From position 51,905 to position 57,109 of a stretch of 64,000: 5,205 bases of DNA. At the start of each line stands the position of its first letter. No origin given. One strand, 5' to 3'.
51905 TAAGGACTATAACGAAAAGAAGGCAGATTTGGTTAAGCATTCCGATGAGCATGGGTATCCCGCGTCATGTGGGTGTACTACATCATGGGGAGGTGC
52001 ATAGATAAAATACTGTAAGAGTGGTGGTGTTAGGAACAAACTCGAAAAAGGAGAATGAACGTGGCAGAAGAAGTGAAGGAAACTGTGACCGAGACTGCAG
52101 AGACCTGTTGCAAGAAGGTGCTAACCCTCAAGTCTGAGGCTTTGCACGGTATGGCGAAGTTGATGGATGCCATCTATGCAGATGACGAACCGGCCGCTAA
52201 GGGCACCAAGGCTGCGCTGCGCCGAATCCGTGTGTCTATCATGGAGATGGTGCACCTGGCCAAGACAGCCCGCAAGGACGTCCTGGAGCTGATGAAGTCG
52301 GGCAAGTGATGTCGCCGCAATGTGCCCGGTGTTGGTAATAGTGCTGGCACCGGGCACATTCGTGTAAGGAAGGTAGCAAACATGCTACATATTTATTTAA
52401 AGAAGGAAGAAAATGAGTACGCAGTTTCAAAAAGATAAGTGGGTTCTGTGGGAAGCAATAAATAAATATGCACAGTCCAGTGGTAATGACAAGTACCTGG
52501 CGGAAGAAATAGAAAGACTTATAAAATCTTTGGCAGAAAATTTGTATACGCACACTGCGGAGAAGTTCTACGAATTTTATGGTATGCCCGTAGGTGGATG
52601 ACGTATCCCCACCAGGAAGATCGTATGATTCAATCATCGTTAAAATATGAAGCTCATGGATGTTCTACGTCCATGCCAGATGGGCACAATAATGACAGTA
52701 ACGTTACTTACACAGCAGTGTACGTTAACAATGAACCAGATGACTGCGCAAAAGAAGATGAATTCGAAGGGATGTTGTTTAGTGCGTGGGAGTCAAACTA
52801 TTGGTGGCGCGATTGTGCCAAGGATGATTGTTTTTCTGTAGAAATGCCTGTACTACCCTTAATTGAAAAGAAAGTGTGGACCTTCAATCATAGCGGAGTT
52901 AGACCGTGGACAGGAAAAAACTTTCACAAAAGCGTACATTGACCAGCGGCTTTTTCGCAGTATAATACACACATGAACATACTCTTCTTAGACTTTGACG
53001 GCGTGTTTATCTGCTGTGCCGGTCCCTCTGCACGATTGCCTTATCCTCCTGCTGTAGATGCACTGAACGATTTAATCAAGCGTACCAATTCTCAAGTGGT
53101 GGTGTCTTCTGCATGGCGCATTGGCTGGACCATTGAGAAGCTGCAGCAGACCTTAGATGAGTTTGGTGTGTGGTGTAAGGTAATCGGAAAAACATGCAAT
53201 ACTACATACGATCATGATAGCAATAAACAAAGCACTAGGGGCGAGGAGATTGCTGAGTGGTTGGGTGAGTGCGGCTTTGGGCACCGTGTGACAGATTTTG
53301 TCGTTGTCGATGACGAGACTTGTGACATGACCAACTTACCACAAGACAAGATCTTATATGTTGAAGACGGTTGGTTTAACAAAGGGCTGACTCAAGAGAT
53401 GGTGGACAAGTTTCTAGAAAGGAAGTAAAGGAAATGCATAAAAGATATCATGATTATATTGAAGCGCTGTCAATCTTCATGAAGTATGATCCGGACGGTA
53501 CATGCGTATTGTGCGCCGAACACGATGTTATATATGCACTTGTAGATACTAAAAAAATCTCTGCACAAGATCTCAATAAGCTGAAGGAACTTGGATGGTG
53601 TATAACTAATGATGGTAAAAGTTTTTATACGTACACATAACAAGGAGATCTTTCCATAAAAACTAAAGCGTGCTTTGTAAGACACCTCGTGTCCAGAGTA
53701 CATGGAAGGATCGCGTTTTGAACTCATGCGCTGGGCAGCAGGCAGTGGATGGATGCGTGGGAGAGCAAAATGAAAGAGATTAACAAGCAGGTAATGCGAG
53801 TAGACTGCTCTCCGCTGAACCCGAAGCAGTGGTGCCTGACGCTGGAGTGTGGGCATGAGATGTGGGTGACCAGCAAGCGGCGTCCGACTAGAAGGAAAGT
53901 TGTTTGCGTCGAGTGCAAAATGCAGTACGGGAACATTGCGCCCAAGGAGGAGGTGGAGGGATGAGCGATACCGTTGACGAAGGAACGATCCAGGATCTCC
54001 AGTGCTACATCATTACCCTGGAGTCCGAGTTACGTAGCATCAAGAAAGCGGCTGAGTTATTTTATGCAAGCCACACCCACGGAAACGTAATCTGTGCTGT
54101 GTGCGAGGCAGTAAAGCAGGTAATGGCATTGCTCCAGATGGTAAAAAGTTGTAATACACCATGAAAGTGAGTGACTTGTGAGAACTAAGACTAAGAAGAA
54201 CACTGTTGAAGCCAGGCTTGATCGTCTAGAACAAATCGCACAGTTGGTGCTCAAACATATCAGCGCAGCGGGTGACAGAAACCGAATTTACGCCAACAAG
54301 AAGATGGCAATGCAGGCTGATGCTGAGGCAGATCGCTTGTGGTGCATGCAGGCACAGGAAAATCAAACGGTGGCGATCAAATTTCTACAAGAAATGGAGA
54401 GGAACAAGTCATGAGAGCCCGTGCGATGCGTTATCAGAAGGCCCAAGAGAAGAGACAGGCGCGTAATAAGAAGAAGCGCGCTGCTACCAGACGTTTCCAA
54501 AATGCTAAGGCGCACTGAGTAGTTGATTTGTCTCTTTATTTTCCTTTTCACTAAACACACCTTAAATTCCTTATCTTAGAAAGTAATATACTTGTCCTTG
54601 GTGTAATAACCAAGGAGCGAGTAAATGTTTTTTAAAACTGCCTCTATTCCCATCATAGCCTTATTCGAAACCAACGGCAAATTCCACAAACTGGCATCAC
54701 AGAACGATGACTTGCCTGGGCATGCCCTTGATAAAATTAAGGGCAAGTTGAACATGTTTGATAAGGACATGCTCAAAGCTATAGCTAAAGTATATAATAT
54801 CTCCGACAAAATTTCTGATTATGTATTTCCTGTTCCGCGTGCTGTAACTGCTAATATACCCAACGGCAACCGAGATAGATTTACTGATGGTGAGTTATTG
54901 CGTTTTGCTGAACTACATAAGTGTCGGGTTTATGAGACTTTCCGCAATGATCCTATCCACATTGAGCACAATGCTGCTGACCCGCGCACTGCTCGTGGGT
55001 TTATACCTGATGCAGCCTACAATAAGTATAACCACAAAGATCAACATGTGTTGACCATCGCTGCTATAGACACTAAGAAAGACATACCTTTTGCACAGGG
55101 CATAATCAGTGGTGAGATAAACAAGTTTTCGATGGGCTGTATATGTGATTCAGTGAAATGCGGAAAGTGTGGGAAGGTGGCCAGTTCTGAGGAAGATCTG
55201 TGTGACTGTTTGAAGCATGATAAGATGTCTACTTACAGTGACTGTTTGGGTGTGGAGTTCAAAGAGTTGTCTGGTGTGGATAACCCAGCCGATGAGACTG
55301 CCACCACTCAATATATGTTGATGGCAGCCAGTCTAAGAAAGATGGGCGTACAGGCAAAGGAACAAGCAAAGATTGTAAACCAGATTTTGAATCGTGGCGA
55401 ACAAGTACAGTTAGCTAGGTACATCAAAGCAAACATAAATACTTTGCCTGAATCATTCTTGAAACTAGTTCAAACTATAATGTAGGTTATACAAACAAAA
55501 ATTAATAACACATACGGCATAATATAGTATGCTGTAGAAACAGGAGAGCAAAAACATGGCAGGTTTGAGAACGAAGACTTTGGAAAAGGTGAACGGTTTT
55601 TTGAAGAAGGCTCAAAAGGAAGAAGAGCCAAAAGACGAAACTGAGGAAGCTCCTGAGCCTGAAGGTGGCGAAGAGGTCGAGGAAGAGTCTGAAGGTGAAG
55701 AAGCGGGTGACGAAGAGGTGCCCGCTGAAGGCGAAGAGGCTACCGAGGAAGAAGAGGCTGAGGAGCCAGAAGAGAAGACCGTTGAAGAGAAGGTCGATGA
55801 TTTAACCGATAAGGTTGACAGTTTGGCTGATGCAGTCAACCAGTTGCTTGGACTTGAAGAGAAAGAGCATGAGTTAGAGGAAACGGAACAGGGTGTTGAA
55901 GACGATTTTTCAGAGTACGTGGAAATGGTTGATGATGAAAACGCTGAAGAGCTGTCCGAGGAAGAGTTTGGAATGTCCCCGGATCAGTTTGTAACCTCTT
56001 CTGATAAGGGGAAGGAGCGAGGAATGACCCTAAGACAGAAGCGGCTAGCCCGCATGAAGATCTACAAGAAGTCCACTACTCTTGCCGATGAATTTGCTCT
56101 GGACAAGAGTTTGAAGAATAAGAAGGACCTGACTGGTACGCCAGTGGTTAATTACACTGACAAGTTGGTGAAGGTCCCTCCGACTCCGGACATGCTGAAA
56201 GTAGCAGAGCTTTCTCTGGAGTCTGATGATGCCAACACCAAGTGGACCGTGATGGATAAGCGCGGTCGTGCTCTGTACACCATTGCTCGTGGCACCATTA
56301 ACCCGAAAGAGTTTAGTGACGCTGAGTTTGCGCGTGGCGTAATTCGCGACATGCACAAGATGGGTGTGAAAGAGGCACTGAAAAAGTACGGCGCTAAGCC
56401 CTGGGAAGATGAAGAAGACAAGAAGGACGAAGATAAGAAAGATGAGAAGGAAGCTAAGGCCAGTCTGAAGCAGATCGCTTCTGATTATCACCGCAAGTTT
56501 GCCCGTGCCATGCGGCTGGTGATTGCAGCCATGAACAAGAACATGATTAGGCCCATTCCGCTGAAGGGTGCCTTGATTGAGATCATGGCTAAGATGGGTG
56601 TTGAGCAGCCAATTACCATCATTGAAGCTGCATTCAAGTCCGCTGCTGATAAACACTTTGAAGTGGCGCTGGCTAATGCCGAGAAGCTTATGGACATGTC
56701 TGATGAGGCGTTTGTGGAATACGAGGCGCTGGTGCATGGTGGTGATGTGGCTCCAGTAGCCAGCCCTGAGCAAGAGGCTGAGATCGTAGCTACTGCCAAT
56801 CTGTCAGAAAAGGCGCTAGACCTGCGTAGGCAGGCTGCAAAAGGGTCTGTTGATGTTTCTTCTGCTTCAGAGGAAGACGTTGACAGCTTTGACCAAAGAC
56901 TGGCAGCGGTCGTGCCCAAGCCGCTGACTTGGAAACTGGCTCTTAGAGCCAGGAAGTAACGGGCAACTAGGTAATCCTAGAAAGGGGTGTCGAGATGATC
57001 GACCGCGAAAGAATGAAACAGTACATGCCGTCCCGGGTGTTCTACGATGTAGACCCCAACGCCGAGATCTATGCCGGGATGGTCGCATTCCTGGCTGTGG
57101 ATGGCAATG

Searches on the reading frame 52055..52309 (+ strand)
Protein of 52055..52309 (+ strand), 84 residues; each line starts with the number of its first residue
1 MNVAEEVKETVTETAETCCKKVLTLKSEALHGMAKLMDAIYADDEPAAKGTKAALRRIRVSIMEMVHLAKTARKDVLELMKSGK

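Call 35: search_protein_families(library=pfam, proteins=[window:52055-52309:+], max_evalue=0.05)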
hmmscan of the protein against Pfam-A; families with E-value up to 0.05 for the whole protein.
window:52055-52309:+ (84 aa): 1 family
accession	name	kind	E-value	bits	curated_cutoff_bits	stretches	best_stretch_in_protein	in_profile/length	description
PF07432.18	Hc1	-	1.1e-07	32.1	23.5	1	32-81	6-56/57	Histone H1-like protein Hc1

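Call 36: search_protein_families(library=phrogs, proteins=[window:52055-52309:+], max_evalue=0.05)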
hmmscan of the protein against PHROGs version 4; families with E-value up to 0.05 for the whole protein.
window:52055-52309:+ (84 aa): 0 families

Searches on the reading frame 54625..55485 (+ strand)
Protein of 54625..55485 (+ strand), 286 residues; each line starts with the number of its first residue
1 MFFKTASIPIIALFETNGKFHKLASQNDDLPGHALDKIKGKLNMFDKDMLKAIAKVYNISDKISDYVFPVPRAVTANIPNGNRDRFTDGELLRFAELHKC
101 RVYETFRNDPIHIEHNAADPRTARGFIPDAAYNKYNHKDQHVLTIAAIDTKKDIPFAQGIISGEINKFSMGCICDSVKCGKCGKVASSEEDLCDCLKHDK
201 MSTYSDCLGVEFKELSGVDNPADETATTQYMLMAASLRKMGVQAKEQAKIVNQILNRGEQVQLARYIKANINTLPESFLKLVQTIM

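Call 5: search_protein_families(library=phrogs, proteins=[window:54625-55485:+], max_evalue=0.01)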
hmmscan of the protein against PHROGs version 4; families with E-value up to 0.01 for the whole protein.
window:54625-55485:+ (286 aa): 2 families
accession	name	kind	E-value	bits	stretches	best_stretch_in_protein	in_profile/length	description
phrog_18299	-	head and packaging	5.2e-30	105.5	1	50-228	57-248/257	head maturation protease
phrog_2774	-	unknown function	1e-18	68.2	1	65-236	41-218/1263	-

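Call 6: search_protein_families(library=pfam, proteins=[window:54625-55485:+], max_evalue=0.01)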
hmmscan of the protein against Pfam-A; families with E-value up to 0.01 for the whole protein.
window:54625-55485:+ (286 aa): 0 families

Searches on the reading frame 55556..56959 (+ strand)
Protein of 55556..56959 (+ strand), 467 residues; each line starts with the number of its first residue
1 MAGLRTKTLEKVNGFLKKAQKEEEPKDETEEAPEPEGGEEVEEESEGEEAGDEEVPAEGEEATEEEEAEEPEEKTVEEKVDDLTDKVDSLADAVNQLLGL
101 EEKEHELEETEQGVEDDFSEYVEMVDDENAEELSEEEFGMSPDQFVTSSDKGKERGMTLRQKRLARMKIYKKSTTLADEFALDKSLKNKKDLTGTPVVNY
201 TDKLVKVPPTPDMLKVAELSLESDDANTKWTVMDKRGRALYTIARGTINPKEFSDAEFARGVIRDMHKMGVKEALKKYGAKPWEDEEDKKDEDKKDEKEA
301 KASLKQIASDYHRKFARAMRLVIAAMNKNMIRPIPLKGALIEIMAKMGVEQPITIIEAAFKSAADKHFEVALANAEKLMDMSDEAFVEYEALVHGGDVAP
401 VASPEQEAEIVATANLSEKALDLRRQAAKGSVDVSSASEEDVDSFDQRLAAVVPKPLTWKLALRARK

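Call 5: search_protein_families(library=phrogs, proteins=[window:55556-56959:+], max_evalue=0.01)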
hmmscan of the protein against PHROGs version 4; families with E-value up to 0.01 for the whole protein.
window:55556-56959:+ (467 aa): 0 families

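Call 6: search_protein_families(library=pfam, proteins=[window:55556-56959:+], max_evalue=0.01)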
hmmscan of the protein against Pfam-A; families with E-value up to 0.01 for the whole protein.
window:55556-56959:+ (467 aa): 1 family
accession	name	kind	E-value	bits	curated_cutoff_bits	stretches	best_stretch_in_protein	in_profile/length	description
PF11975.13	Glyco_hydro_4C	-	0.0056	17.1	24.1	1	293-406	80-171/211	Family 4 glycosyl hydrolase C-terminal domain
